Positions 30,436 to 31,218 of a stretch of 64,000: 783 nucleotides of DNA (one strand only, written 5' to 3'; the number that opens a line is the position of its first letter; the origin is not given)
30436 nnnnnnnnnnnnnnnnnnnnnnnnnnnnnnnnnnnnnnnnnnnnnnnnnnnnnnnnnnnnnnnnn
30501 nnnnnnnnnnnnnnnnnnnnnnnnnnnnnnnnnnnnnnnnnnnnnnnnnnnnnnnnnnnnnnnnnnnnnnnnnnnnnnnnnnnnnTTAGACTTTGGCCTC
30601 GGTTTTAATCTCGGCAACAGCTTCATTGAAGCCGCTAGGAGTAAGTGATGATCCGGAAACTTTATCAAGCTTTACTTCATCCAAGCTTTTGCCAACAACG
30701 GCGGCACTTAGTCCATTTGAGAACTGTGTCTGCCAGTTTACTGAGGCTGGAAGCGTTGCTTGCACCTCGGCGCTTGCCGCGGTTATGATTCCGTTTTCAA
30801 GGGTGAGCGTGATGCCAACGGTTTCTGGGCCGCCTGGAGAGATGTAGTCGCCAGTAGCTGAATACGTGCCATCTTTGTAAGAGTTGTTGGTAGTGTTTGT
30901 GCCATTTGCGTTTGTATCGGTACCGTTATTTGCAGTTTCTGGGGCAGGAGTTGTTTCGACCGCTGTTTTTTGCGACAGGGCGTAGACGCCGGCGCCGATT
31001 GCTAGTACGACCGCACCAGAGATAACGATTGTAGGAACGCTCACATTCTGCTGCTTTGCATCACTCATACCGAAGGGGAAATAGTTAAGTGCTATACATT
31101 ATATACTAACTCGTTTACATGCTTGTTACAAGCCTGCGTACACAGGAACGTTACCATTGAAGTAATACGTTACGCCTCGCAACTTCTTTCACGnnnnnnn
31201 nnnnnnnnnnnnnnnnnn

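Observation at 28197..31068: Extracytosolic flavinylation module: membrane FNR-fusion oxidoreductase, ApbE flavin transferase and an FMN-binding-domain protein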

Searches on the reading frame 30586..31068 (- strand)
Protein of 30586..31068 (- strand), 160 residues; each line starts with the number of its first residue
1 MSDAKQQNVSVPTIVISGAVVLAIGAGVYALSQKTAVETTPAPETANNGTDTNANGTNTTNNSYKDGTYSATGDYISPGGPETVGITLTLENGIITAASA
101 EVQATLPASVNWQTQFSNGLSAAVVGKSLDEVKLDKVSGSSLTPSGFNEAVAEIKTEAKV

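Call 3: search_protein_families(library=pfam, proteins=[window:30586-31068:-], max_evalue=0.1)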
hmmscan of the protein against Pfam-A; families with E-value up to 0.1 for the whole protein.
window:30586-31068:- (160 aa): 1 family
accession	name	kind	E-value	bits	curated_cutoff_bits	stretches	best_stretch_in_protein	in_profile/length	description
PF04205.19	FMN_bind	-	0.08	14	22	0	92-153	15-74/77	FMN-binding domain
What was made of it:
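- On FMN_bind domain (PF04205; NqrC/RnfG-type): The window protein scores 14 bits against a cut-off of 22, E = 0.08 (call 3).
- Checked: On its own it hits FMN_bind at only E = 0.08 (call 3).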

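Call 4: search_protein_families(library=ncbifam, proteins=[window:30586-31068:-], max_evalue=0.1)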
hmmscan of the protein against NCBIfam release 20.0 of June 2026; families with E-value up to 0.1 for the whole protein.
window:30586-31068:- (160 aa): 0 families

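Call 26: search_protein_families(library=pfam, alignment_id=A2, max_evalue=0.01)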
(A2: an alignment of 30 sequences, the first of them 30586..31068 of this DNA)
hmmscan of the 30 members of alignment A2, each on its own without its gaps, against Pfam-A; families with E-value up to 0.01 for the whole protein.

A. member 1, window:30586-31068:- (160 aa): 0 families

B. families by the number of members that match (of 30 scanned): 6 families
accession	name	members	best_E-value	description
PF04205.19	FMN_bind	21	1.7e-11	FMN-binding domain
PF21827.1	New_glue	2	0.0014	New glue protein family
PF06480.20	FtsH_ext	1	0.00029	FtsH Extracellular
PF19752.4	DUF6239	1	0.0076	Family of unknown function (DUF6239)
PF06678.16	DUF1179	1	0.0088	Protein of unknown function (DUF1179)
PF14283.11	CD1107-like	1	0.0096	Mobile element protein CD1107-like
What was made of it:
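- Checked: Of 30 homologues, 21 hit Pfam FMN_bind (call 26).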

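Call 27: search_solved_structures(query=A2, max_evalue=1, show_alignments=3)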
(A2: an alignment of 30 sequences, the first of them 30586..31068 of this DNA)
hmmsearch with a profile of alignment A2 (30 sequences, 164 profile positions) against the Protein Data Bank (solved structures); distinct sequences matched with E-value up to 1: 8.
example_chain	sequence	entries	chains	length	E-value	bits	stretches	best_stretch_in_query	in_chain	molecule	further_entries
8p2a_A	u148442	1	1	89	2.3e-16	63.4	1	74-162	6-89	FMN-binding domain-containing protein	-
8p2b_A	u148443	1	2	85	5.2e-05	26.5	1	82-162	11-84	Clostridiaceae bacterium FMN4 domain 1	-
3o6u_A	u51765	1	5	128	0.0042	20.2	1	68-163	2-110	uncharacterized protein CPE2226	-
7zc6_G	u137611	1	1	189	0.11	15.6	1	9-153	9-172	RnfG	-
4les_A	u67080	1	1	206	0.16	15.1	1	29-103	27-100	Protein - conserved hypothetical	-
9eg4_A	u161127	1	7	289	0.25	14.5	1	98-148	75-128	Phage major capsid protein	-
6e5d_A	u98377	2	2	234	0.75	12.9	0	9-63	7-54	Lipid binding protein LpqN | Probable conserved lipoprotein LpqN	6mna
6e5f_A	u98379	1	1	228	0.8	12.8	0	9-63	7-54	Lipid binding protein LpqN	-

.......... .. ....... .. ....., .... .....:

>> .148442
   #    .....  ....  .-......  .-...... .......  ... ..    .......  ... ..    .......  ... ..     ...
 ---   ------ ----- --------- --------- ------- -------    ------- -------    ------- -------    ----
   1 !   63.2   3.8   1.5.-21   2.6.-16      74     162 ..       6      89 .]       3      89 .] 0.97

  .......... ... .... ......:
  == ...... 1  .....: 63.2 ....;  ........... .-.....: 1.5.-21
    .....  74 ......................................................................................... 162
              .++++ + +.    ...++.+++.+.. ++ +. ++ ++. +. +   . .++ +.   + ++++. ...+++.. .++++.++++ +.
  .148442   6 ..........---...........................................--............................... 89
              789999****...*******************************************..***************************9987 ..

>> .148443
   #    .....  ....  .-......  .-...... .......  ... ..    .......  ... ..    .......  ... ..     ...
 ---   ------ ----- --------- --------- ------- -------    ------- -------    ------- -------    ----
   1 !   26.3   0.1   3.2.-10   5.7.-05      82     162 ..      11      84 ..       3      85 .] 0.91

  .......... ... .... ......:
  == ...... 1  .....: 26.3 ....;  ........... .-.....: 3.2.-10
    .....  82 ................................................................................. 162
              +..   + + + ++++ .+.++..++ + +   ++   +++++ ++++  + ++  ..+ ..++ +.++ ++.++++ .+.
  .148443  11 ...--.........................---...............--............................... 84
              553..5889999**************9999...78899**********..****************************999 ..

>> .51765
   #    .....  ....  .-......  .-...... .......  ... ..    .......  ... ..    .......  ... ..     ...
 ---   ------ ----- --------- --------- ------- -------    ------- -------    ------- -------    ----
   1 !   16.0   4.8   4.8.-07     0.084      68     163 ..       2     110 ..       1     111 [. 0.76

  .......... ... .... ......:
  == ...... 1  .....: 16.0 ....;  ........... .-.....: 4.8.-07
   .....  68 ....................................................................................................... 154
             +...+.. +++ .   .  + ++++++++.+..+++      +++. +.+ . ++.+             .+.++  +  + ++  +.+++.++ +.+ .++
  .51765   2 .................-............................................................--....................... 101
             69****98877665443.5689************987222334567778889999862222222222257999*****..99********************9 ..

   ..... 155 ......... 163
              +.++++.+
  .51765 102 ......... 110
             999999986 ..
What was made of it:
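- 30640..30666 (-): C residues 135-143, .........: the flavinylation motif, with S141 as the predicted FMN acceptor. Aligned to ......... of the solved FMN-binding domain 8p2a (call 27).
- Checked: A profile of its family hits the solved FMN-binding domain 8p2a at 2.3e-16, with the motif columns aligned (call 27).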

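Call 70: search_solved_structures(query=A4, max_evalue=1, show_alignments=1)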
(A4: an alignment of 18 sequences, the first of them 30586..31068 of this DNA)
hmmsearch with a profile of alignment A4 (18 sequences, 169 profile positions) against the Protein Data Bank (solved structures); distinct sequences matched with E-value up to 1: 4.
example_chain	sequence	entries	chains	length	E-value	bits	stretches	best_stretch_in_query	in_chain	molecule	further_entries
8p2a_A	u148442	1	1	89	0.18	14.9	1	93-161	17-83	FMN-binding domain-containing protein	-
6e5d_A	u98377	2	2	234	0.39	13.8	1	14-67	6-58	Lipid binding protein LpqN | Probable conserved lipoprotein LpqN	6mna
6e5f_A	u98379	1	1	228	0.41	13.7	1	14-67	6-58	Lipid binding protein LpqN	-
3mc8_A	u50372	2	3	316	0.59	13.2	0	64-126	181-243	Alr2269 protein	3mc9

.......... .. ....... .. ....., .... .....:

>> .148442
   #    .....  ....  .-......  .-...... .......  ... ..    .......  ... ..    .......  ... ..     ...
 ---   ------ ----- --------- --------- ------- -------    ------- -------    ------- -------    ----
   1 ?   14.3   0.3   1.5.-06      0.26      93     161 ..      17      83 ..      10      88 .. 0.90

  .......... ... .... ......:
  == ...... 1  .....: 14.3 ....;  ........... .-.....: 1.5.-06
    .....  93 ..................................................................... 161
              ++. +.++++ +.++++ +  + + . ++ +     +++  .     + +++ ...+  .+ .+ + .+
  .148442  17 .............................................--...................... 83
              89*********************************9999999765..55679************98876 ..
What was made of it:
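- On FMN_bind domain (PF04205; NqrC/RnfG-type): A profile of type I alone against the PDB is not significant (E = 0.18, call 70).
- Tried and rejected: 8p2a is still the top hit, but the match is not significant (E = 0.18, call 70).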
